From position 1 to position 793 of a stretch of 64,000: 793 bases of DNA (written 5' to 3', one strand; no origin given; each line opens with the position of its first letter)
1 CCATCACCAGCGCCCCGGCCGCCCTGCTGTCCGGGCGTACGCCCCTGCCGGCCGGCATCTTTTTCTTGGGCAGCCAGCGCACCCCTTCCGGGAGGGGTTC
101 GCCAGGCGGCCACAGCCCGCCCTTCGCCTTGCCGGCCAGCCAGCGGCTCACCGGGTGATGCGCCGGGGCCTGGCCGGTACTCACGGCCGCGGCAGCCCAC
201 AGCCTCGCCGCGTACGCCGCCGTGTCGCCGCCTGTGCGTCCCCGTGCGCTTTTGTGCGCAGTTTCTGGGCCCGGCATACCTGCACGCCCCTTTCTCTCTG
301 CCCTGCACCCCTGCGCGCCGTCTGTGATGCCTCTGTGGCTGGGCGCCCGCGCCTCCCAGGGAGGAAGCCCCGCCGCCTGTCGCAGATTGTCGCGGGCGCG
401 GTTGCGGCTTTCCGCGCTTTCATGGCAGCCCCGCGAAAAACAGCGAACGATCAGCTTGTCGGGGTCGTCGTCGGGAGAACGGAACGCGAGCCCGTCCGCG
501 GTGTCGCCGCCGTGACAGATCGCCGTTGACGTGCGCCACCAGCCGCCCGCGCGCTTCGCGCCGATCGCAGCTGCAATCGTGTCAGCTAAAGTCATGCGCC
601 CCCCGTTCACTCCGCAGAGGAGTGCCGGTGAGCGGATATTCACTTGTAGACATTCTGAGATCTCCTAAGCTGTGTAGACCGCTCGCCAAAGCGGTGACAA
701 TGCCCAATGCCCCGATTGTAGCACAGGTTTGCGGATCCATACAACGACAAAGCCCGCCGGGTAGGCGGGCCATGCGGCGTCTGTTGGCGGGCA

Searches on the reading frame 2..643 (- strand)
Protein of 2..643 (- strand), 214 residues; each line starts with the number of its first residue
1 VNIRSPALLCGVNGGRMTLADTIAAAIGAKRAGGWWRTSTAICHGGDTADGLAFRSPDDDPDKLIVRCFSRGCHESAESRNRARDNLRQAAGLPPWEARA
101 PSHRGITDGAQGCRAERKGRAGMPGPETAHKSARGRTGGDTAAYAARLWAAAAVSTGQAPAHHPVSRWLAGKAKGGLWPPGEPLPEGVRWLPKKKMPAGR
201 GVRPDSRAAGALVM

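Call 61: search_protein_families(library=pfam, alignment_id=A5, max_evalue=0.00001)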
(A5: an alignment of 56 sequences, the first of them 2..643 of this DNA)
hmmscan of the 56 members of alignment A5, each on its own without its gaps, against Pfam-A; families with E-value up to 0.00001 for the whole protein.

A. member 1, window:2-643:- (214 aa): 0 families

B. families by the number of members that match (of 56 scanned): 36 families (the first 25 are shown)
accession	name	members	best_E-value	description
PF12799.13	LRR_4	1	6.2e-95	Leucine Rich repeats (2 copies)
PF18135.7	Type_ISP_C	1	3.7e-74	Type ISP C-terminal specificity domain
PF00560.39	LRR_1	1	2.1e-65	Leucine Rich Repeat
PF00145.23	DNA_methylase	1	2.4e-59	C-5 cytosine-specific DNA methylase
PF13635.12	DUF4143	1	5.3e-47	Domain of unknown function (DUF4143)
PF13855.12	LRR_8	1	3.9e-46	Leucine rich repeat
PF10593.14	Z1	1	1.4e-37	Z1 domain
PF00520.37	Ion_trans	1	3.2e-36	Ion transport protein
PF13481.12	AAA_25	1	1.5e-33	AAA domain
PF14390.12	DUF4420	1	1.4e-29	Putative PD-(D/E)XK family member, (DUF4420)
PF02518.31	HATPase_c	1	7.1e-27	Histidine kinase-, DNA gyrase B-, and HSP90-like ATPase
PF00072.30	Response_reg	1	3.5e-26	Response regulator receiver domain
PF06271.18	RDD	1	9.1e-23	RDD family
PF00296.26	Bac_luciferase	1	4.9e-22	Luciferase-like monooxygenase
PF13516.12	LRR_6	1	3e-20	Leucine Rich repeat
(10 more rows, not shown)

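Call 62: search_protein_families(library=padloc, alignment_id=A5, max_evalue=0.00001)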
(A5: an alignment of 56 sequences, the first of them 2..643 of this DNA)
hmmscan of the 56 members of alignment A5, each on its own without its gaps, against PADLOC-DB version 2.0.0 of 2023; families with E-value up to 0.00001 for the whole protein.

A. member 1, window:2-643:- (214 aa): 0 families

B. families by the number of members that match (of 56 scanned): 68 families (the first 25 are shown)
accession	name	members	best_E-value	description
PDLC03631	REase_MTase_IIG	1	0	Type IIG restriction enzyme-methyltransferase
PDLC04790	PDC-S01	1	8.1e-141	-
PDLC00034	DruM2|DruM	1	6.8e-85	DNA cytosine methylase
PDLC03610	REase_MTase_IIG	1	9.3e-78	Type IIG restriction enzyme-methyltransferase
PDLC03272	MTase_II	1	2.5e-66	Type II methyltransferase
PDLC03361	MTase_II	1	7.5e-54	Type II methyltransferase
PDLC03220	MTase_II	1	1.9e-53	Type II methyltransferase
PDLC02653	DrmMII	1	8.4e-52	DrmMII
PDLC03202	Helicase_II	1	7.7e-50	Type II helicase domain protein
PDLC03378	MTase_II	1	3.8e-43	Type II methyltransferase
PDLC03217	MTase_II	1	1.9e-38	Type II methyltransferase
PDLC04789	PDC-S01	1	7.2e-38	-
PDLC03242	MTase_II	1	8.3e-35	Type II methyltransferase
PDLC03234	MTase_II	1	8.5e-35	Type II methyltransferase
PDLC03716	oMTase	1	2.2e-34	orphan methyltransferase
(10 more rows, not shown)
